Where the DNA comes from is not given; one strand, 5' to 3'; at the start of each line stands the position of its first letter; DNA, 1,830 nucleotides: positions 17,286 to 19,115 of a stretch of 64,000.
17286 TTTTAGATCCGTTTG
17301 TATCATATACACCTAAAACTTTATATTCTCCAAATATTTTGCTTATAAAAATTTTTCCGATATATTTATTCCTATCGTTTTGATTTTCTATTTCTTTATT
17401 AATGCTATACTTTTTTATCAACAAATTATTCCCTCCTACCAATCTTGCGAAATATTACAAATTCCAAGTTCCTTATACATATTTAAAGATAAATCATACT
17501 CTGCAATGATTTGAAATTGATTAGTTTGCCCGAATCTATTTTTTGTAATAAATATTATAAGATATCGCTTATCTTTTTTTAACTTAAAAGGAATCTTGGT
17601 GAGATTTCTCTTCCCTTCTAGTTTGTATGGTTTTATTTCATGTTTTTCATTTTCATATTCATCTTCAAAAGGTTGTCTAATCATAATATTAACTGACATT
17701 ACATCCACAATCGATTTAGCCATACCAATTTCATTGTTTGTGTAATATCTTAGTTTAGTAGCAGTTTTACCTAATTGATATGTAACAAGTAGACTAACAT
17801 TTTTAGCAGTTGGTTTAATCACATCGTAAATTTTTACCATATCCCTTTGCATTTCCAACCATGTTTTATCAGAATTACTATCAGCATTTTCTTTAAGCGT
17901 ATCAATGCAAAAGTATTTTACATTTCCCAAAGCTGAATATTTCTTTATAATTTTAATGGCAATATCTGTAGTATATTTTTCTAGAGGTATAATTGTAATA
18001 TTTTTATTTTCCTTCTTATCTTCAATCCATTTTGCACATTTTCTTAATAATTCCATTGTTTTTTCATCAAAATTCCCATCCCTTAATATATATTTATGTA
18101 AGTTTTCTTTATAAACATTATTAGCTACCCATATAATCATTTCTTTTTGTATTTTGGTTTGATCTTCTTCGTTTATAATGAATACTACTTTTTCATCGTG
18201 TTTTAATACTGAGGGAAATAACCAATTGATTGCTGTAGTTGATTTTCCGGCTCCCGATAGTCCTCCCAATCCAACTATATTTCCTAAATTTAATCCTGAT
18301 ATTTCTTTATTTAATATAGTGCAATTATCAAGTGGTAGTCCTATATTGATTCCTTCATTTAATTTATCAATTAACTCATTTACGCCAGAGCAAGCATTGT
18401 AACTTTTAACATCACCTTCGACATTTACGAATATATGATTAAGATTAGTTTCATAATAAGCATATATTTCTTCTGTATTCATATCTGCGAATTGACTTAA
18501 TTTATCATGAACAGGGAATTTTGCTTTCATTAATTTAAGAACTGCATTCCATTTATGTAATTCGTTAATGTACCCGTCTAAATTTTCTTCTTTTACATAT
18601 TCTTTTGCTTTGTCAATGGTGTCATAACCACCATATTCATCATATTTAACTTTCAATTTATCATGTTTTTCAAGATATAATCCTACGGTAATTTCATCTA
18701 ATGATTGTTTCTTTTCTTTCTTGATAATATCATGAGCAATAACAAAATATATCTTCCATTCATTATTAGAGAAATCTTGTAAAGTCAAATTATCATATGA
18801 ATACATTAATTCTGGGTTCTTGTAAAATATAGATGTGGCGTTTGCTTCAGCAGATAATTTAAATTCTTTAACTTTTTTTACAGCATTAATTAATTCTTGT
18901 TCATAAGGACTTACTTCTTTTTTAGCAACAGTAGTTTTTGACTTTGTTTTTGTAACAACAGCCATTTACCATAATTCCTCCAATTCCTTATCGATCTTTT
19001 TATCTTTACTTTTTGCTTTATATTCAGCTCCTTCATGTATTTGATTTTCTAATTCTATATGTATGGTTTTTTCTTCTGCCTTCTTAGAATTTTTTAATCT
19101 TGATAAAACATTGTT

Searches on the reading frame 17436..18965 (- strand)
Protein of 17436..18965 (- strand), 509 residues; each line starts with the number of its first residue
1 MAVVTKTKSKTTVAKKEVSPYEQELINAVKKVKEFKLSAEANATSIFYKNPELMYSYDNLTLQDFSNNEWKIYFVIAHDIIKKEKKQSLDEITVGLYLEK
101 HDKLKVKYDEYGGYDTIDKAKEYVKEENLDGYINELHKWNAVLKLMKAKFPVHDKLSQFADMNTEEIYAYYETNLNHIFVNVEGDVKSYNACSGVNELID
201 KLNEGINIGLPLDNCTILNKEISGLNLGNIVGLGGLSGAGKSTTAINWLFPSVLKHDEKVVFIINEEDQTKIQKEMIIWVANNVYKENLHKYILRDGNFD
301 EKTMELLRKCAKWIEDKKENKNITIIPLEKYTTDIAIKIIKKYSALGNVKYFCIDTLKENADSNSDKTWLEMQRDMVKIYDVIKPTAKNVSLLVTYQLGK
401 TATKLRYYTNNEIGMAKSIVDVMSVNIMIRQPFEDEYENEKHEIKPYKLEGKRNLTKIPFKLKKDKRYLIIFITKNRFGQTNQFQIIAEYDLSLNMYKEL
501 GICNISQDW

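Call 56: search_protein_families(library=phrogs, proteins=[window:17436-18965:-], max_evalue=0.00001)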
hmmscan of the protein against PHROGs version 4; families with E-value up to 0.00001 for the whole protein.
window:17436-18965:- (509 aa): 2 families
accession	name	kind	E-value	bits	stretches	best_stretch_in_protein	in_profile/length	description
phrog_19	-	DNA, RNA and nucleotide metabolism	1.4e-39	137.4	1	26-495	150-575/621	DnaB-like replicative helicase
phrog_239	-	DNA, RNA and nucleotide metabolism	5.6e-10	39.8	1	195-383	323-500/801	DNA primase/helicase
